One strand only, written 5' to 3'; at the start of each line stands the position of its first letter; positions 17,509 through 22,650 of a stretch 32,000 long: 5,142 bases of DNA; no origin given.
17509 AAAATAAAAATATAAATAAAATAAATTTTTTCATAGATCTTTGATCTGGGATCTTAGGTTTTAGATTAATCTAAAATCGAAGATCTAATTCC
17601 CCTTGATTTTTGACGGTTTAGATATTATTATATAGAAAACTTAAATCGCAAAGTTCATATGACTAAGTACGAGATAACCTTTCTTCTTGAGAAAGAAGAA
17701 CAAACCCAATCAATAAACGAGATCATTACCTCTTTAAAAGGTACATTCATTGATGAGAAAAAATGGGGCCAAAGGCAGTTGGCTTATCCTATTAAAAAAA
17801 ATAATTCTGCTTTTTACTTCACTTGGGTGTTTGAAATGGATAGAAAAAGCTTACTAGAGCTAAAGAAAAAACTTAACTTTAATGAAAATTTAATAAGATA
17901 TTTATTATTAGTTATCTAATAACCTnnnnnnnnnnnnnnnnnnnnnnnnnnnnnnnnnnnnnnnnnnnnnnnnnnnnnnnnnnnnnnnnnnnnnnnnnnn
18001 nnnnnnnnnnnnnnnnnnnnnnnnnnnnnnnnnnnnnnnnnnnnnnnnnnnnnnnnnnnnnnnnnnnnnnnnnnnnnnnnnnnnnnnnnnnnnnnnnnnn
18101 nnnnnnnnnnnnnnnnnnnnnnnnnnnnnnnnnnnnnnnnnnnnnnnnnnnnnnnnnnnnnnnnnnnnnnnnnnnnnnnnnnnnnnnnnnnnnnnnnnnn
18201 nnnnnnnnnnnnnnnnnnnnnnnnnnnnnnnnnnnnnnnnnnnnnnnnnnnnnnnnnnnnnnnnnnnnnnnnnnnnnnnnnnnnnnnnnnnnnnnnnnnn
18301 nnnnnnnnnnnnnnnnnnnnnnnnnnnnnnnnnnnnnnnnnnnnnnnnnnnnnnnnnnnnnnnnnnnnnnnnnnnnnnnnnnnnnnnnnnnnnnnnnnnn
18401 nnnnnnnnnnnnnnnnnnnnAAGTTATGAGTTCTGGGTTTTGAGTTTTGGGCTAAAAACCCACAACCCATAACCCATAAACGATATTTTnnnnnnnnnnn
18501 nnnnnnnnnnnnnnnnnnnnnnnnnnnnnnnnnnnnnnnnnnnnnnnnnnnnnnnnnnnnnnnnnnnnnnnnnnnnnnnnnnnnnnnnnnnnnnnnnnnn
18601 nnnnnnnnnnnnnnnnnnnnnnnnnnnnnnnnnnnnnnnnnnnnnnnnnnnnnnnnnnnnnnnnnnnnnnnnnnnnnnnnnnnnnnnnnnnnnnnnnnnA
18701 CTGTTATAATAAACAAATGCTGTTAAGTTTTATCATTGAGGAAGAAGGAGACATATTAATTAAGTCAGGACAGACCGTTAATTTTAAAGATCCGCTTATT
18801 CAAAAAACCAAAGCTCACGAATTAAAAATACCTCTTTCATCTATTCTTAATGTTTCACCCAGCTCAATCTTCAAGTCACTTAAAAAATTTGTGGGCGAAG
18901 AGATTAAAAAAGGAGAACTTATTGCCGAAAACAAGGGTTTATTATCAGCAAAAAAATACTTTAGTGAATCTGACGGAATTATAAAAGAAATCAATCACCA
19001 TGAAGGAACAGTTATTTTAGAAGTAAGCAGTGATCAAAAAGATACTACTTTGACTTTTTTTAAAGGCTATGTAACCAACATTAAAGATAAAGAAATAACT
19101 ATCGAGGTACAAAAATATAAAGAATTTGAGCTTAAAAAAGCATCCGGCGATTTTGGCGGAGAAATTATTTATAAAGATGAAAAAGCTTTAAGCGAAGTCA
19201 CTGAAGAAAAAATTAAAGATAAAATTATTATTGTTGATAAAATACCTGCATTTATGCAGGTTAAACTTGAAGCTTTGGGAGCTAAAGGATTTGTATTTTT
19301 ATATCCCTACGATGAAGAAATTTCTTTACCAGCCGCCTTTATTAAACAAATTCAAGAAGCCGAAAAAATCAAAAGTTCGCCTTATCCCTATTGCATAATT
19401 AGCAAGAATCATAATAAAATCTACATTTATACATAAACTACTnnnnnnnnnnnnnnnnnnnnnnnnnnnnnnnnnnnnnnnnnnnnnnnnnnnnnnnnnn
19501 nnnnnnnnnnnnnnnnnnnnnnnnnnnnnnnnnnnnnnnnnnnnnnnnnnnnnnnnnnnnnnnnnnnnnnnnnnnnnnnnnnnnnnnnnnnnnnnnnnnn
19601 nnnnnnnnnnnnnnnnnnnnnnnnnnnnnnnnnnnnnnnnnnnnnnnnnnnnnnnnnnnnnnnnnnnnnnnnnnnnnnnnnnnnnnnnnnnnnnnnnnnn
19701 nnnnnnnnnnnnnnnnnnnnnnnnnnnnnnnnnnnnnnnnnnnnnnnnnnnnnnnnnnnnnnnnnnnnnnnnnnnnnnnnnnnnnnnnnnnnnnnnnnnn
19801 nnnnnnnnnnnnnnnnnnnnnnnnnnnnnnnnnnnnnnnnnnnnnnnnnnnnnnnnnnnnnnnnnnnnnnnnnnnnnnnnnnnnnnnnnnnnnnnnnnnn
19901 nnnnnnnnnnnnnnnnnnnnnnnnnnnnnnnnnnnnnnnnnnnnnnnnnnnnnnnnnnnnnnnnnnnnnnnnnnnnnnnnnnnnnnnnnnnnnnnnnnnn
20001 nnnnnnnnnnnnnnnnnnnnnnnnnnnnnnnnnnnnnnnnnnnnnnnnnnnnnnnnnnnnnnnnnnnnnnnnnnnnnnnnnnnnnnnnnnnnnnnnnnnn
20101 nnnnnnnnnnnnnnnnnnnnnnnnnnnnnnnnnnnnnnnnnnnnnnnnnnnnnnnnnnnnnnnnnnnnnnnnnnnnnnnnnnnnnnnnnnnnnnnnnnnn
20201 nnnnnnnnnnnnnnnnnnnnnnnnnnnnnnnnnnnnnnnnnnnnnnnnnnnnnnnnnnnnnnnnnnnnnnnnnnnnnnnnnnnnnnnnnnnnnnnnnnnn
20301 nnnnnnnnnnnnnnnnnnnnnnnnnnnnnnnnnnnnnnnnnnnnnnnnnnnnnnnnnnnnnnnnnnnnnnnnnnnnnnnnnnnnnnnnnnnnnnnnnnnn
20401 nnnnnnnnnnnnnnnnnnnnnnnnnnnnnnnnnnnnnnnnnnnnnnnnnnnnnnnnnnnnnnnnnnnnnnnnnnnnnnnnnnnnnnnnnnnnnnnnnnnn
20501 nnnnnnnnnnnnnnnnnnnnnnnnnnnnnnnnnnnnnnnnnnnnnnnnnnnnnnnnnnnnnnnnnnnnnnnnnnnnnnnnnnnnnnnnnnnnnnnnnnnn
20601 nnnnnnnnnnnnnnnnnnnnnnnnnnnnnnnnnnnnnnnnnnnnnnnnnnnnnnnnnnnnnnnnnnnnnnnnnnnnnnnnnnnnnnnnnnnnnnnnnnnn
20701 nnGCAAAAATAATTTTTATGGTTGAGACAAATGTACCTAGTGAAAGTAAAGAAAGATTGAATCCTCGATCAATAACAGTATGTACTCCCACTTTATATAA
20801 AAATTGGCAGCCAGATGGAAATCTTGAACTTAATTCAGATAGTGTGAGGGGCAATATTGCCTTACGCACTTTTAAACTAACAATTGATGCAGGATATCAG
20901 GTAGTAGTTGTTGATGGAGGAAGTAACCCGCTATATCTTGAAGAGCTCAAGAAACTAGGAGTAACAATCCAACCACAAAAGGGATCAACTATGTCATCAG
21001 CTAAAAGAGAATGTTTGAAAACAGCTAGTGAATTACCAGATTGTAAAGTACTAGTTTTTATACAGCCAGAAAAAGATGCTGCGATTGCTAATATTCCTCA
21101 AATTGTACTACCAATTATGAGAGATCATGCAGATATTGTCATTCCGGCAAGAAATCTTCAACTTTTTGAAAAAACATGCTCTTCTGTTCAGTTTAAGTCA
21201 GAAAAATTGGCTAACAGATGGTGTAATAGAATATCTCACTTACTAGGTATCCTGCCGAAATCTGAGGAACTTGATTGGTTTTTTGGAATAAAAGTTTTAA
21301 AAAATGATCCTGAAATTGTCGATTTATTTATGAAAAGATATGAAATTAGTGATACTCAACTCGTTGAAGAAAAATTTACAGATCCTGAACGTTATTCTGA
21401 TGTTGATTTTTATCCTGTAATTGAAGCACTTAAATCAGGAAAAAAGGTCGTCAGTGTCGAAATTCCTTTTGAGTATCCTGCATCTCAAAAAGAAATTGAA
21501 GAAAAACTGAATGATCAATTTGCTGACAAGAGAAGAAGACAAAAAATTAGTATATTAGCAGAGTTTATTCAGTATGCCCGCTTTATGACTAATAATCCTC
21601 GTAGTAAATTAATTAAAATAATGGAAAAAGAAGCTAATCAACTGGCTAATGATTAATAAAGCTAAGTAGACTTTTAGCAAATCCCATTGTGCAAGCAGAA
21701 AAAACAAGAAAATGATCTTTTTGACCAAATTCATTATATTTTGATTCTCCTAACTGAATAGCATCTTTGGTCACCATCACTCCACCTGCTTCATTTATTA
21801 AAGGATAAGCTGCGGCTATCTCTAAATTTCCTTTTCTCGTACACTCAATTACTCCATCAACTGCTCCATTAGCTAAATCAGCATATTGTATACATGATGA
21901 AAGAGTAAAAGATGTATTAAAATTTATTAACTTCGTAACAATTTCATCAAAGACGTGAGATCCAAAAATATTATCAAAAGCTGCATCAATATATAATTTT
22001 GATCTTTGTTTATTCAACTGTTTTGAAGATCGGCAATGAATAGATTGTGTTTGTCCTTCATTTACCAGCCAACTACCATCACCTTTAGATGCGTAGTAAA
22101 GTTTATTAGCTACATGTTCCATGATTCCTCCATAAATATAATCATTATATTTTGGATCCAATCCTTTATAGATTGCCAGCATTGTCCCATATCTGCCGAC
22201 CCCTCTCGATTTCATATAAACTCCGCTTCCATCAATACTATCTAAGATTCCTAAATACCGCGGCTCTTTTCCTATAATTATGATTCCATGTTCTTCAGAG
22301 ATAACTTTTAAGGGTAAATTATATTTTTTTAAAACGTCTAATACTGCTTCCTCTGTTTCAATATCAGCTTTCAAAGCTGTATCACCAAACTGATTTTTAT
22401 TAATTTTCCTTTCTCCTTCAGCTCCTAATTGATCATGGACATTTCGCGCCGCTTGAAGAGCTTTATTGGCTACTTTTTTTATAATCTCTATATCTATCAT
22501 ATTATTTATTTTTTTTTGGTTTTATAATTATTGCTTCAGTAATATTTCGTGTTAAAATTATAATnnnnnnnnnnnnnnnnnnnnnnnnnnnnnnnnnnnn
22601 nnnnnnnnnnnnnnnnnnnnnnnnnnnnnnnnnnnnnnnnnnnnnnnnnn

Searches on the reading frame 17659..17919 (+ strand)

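Call 67: search_protein_families(library=pfam, proteins=[window:17659-17919:+], max_evalue=0.001)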
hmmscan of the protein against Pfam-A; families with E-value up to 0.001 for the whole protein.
window:17659-17919:+ (86 aa): 1 family
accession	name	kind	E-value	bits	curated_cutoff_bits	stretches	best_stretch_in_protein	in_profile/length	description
PF01250.22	Ribosomal_S6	-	1.7e-18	67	27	1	3-83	1-88/90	Ribosomal protein S6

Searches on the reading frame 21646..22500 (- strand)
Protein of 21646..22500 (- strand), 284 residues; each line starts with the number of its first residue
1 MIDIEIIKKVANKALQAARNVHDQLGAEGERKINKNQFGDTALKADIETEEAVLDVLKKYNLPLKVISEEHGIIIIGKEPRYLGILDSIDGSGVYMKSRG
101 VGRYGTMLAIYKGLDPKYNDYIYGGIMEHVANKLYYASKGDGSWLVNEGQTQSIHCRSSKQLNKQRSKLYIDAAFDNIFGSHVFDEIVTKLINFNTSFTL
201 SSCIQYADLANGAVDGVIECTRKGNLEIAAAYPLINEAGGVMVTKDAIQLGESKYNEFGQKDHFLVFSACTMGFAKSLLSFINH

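Call 9: search_protein_families(library=pfam, proteins=[window:21646-22500:-], max_evalue=0.001)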
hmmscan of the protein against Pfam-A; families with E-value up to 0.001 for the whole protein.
window:21646-22500:- (284 aa): 2 families
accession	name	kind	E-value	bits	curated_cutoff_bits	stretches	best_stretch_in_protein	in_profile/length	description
PF00459.30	Inositol_P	-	2e-15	57.4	27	1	3-244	9-237/271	Inositol monophosphatase family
PF00316.25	FBPase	-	0.00011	22.4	34.8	1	34-112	53-131/191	Fructose-1-6-bisphosphatase, N-terminal domain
